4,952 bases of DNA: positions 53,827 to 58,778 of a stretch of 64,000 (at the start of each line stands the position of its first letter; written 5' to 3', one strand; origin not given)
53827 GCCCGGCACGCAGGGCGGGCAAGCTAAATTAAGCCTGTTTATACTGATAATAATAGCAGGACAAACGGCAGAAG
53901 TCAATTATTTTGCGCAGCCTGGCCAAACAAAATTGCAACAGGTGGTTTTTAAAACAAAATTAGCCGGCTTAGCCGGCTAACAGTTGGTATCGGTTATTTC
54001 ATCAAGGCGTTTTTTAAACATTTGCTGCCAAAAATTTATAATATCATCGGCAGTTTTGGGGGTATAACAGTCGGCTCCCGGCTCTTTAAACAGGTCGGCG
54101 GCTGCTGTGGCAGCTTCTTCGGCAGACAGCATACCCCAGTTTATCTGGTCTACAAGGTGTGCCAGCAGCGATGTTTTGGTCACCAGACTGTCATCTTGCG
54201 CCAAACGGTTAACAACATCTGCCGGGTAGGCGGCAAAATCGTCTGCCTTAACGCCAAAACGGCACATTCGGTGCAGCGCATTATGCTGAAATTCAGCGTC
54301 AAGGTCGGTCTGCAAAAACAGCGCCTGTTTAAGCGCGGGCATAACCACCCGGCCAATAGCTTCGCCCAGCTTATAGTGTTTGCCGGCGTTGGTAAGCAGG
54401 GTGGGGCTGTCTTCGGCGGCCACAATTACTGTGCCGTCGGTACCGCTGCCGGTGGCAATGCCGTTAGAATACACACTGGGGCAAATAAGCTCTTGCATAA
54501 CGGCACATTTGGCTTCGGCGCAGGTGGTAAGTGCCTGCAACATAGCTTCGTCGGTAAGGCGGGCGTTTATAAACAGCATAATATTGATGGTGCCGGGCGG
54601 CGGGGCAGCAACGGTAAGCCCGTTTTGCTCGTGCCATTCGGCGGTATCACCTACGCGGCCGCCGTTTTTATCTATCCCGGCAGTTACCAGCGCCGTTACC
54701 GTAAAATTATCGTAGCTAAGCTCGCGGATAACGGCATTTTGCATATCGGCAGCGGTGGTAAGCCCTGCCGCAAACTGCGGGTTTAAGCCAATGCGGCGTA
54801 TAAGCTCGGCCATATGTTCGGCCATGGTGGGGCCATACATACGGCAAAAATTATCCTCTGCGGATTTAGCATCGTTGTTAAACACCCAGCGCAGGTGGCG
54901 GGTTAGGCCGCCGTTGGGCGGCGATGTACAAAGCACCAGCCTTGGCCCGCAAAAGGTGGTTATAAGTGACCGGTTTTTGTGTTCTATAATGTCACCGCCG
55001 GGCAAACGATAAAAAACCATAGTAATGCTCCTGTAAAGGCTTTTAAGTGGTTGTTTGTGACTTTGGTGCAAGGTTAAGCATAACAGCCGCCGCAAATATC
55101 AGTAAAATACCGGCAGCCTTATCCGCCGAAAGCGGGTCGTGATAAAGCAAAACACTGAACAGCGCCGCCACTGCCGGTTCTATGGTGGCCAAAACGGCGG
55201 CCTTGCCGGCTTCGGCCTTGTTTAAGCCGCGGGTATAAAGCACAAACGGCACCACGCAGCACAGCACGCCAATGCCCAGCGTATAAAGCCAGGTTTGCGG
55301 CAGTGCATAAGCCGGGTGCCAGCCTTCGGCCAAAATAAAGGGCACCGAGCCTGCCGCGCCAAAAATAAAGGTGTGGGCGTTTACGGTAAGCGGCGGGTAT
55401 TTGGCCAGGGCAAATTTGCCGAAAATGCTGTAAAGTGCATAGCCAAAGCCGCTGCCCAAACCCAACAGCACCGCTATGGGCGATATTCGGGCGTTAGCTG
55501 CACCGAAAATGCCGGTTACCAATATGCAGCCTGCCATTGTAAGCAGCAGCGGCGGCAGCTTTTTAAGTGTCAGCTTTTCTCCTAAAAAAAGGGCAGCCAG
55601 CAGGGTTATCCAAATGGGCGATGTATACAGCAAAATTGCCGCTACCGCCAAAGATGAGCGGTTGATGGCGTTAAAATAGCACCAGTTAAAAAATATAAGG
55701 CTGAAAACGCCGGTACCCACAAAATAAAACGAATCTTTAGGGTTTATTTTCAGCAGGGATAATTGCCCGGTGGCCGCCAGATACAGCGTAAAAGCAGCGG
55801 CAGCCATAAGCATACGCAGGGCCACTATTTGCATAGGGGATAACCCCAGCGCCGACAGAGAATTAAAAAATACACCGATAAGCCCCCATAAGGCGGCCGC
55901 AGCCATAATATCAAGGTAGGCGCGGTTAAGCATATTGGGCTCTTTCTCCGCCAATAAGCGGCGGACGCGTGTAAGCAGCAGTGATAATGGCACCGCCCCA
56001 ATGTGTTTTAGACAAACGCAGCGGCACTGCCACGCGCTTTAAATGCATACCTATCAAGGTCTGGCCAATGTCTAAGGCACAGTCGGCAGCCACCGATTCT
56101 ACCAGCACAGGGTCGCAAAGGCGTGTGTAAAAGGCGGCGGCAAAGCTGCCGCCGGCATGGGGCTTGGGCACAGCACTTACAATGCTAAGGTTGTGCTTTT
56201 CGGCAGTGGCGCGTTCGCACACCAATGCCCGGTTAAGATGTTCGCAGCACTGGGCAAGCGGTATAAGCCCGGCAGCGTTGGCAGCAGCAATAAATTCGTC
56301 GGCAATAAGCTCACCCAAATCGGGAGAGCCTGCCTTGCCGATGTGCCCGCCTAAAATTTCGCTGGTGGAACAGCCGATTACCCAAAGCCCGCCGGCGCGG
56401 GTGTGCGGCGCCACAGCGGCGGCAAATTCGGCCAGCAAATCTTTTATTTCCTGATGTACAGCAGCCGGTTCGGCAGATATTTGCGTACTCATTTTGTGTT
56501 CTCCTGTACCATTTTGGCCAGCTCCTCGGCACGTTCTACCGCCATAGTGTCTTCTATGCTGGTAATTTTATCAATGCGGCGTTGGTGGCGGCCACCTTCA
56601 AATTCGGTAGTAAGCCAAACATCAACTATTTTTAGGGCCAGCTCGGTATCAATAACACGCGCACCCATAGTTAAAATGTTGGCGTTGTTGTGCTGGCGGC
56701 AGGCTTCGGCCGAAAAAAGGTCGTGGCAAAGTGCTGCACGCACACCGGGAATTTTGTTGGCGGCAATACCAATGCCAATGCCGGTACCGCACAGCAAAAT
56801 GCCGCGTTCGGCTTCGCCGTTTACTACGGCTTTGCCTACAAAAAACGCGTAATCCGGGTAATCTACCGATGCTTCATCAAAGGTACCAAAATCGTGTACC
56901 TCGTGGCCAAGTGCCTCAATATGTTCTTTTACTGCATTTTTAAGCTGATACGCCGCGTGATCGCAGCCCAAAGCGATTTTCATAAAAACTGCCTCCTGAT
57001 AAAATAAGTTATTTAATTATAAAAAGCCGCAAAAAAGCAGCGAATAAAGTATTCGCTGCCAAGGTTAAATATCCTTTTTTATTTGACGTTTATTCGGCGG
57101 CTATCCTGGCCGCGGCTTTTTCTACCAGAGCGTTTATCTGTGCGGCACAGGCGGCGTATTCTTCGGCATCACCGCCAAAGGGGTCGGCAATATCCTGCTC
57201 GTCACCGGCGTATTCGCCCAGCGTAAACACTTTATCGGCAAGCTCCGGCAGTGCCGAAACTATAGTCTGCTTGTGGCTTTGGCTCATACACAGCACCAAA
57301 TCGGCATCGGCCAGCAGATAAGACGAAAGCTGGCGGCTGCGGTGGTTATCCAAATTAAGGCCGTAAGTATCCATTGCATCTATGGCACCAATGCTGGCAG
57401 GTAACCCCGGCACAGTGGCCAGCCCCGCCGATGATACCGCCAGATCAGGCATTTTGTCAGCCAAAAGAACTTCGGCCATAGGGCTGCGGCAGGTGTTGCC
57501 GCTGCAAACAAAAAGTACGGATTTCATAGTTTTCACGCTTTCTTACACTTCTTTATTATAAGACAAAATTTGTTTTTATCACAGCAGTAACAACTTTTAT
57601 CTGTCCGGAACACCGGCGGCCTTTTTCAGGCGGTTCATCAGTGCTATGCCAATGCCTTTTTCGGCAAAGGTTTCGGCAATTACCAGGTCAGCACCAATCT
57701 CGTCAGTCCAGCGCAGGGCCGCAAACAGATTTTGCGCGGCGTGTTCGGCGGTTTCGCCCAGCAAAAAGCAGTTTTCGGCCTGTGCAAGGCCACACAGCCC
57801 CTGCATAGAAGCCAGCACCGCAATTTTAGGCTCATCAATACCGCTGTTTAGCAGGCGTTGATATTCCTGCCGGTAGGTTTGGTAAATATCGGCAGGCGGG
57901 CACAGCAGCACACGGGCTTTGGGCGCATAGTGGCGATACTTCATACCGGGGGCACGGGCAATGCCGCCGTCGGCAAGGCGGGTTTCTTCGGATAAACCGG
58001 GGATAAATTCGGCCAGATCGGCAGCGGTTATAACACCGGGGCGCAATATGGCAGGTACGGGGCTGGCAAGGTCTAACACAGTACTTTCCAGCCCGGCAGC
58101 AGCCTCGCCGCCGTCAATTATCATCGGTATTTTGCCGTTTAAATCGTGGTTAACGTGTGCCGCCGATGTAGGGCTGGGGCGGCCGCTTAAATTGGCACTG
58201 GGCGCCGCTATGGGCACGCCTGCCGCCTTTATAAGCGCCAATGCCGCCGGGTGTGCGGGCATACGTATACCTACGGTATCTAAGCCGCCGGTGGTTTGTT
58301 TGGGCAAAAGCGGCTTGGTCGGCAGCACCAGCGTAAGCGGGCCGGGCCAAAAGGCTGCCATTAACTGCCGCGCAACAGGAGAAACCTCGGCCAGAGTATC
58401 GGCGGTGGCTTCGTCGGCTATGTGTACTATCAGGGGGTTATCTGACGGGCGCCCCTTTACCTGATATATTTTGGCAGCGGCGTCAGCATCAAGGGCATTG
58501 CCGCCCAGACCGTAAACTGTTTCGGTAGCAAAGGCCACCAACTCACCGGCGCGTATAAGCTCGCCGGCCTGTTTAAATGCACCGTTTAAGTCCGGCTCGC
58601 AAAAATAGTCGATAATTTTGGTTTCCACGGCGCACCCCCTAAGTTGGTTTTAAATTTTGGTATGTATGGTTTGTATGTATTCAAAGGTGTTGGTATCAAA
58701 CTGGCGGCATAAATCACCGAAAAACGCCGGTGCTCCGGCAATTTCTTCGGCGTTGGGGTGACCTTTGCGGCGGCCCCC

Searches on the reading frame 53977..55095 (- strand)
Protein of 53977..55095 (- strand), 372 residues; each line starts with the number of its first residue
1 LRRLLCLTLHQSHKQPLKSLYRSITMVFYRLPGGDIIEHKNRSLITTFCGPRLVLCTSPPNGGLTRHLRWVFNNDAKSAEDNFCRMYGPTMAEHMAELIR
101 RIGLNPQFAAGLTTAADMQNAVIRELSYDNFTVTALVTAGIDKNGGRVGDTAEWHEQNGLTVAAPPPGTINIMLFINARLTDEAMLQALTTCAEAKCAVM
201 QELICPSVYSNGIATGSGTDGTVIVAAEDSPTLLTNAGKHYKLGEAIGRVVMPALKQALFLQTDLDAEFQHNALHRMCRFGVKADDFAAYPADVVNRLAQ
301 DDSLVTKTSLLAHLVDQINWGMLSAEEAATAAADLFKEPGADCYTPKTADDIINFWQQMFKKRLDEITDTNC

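Call 81: search_protein_families(library=pfam, proteins=[window:53977-55095:-], max_evalue=0.00001)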
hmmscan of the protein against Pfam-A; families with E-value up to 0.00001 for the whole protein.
window:53977-55095:- (372 aa): 1 family
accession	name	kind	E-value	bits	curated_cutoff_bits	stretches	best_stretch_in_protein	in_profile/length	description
PF01955.23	CbiZ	-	6.6e-55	186.5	27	1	48-254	2-190/191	Adenosylcobinamide amidohydrolase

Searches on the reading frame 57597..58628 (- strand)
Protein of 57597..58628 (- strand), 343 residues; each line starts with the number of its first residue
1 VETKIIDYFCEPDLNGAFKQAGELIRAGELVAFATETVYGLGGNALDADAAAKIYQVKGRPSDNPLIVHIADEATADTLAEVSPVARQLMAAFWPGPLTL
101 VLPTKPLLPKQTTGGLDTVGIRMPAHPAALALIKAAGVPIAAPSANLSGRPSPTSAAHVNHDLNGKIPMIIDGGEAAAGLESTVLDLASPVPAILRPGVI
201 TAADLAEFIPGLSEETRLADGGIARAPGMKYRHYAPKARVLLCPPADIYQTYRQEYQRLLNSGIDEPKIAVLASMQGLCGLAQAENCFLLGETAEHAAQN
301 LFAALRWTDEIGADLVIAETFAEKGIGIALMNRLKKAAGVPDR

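Call 81: search_protein_families(library=pfam, proteins=[window:57597-58628:-], max_evalue=0.00001)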
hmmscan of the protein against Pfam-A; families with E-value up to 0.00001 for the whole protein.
window:57597-58628:- (343 aa): 2 families
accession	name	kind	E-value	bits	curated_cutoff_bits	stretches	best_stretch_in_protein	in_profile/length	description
PF01300.24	Sua5_yciO_yrdC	-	8.9e-59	198.4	25.1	1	23-198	1-178/178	Telomere recombination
PF03481.19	Sua5_C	-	1.5e-28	100.4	22.9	1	200-339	1-136/136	Threonylcarbamoyl-AMP synthase, C-terminal domain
